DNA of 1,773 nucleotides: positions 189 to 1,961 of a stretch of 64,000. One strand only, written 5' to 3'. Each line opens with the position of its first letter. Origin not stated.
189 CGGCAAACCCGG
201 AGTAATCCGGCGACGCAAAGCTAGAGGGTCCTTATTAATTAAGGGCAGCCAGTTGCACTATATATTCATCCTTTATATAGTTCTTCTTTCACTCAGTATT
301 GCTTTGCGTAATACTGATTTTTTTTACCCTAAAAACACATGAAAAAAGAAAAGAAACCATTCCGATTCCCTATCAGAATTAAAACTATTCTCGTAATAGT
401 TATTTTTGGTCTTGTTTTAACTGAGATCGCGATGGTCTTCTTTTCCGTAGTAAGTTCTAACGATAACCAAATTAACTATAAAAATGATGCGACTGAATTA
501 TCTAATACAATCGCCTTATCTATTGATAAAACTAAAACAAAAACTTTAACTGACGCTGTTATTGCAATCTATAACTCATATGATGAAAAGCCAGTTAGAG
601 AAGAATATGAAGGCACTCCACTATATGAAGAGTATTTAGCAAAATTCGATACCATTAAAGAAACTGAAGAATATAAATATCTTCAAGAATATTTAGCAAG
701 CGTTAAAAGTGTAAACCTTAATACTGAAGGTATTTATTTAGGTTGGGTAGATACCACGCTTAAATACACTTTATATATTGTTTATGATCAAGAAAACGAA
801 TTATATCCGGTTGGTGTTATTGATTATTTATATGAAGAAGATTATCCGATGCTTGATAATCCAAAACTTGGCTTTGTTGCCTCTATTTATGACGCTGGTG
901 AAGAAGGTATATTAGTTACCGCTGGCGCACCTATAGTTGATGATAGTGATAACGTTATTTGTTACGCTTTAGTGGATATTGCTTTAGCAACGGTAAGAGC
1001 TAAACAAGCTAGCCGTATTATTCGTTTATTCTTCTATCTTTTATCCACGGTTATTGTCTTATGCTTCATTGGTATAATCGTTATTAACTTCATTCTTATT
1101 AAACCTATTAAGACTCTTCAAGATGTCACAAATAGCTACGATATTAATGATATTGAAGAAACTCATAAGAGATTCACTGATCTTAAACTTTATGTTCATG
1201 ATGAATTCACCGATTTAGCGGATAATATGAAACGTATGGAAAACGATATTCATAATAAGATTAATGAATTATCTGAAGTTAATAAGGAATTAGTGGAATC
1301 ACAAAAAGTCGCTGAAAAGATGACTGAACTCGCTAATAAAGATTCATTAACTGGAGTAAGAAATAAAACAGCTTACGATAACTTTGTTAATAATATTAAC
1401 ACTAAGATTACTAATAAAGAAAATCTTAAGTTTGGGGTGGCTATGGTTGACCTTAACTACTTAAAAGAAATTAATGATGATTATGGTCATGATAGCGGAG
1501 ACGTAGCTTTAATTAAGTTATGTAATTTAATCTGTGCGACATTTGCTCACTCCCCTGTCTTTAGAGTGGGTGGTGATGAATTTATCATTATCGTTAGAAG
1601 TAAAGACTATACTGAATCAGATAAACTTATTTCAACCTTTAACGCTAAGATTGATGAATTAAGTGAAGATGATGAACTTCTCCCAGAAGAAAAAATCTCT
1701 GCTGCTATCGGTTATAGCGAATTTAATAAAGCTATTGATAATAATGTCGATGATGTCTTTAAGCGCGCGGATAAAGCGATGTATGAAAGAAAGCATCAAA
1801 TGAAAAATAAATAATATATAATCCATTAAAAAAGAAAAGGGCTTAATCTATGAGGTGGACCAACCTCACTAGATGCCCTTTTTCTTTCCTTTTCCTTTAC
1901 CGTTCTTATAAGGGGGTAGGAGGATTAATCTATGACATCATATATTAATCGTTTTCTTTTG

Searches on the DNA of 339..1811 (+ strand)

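Call 57: search_rna_families(sources=[L001, L002, L012, L081, L082, L083, L084, L086, L087, L089, L091, L093, L096], threshold=gathering)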
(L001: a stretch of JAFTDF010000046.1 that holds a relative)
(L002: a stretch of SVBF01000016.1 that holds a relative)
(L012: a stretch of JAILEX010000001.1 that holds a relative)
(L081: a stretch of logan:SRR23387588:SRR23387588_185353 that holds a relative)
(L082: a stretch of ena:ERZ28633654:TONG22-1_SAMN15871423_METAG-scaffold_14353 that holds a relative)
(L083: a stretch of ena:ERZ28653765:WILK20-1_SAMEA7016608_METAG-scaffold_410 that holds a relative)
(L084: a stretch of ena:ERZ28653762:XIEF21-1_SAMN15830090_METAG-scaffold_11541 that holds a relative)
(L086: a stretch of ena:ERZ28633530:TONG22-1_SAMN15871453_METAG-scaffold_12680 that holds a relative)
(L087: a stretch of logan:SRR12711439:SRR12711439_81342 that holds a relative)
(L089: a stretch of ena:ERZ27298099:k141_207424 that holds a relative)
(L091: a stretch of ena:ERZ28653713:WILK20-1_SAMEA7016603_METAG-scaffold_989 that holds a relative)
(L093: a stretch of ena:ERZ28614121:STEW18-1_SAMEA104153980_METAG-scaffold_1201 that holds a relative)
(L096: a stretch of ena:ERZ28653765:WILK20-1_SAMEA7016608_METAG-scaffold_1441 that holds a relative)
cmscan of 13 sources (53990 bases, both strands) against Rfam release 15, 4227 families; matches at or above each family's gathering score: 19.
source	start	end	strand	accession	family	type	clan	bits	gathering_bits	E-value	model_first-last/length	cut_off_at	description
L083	3733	3793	+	RF02946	cow-rumen-1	Gene; sRNA;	-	85.6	53.4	4e-19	1-61/61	no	cow-rumen-1 RNA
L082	2050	2109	-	RF02946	cow-rumen-1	Gene; sRNA;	-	78.8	53.4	3.7e-17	1-61/61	no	cow-rumen-1 RNA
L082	2372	2432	-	RF02946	cow-rumen-1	Gene; sRNA;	-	75.6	53.4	3.2e-16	1-61/61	no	cow-rumen-1 RNA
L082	2700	2760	-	RF02946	cow-rumen-1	Gene; sRNA;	-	71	53.4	7e-15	1-61/61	no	cow-rumen-1 RNA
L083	4055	4114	+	RF02946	cow-rumen-1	Gene; sRNA;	-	70.6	53.4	9e-15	1-61/61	no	cow-rumen-1 RNA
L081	266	345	+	RF01051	c-di-GMP-I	Cis-reg; riboswitch;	CL00126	63.9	35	3e-10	1-87/87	no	c-di-GMP-I riboswitch aptamer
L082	105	184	+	RF01051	c-di-GMP-I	Cis-reg; riboswitch;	CL00126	63.6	35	3.6e-10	1-87/87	no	c-di-GMP-I riboswitch aptamer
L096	3219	3293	+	RF03167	c-di-GMP-I-GGC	Cis-reg; riboswitch;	CL00126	59.3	59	1.5e-11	1-80/80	no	c-di-GMP-I-GGC riboswitch aptamer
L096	1359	1440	+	RF01051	c-di-GMP-I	Cis-reg; riboswitch;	CL00126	56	35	2.4e-08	1-87/87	no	c-di-GMP-I riboswitch aptamer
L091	1376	1454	+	RF01051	c-di-GMP-I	Cis-reg; riboswitch;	CL00126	54.9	35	4.8e-08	1-87/87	no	c-di-GMP-I riboswitch aptamer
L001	1358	1441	+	RF01051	c-di-GMP-I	Cis-reg; riboswitch;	CL00126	54.3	35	6.7e-08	1-87/87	no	c-di-GMP-I riboswitch aptamer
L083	1378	1460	+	RF01051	c-di-GMP-I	Cis-reg; riboswitch;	CL00126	53.1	35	1.3e-07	1-87/87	no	c-di-GMP-I riboswitch aptamer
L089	1369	1446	+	RF01051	c-di-GMP-I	Cis-reg; riboswitch;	CL00126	52.5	35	1.8e-07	1-87/87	no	c-di-GMP-I riboswitch aptamer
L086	1375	1449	+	RF01051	c-di-GMP-I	Cis-reg; riboswitch;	CL00126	52.2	35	2.2e-07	1-87/87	no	c-di-GMP-I riboswitch aptamer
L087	1349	1430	+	RF01051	c-di-GMP-I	Cis-reg; riboswitch;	CL00126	51.3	35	3.5e-07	1-87/87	no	c-di-GMP-I riboswitch aptamer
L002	1375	1449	+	RF01051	c-di-GMP-I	Cis-reg; riboswitch;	CL00126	50.6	35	5.1e-07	1-87/87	no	c-di-GMP-I riboswitch aptamer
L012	1359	1436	+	RF01051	c-di-GMP-I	Cis-reg; riboswitch;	CL00126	50.5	35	5.6e-07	1-87/87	no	c-di-GMP-I riboswitch aptamer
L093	1358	1434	+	RF01051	c-di-GMP-I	Cis-reg; riboswitch;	CL00126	49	35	1.2e-06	1-87/87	no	c-di-GMP-I riboswitch aptamer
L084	1381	1455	+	RF01051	c-di-GMP-I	Cis-reg; riboswitch;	CL00126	48.9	35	1.4e-06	1-87/87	no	c-di-GMP-I riboswitch aptamer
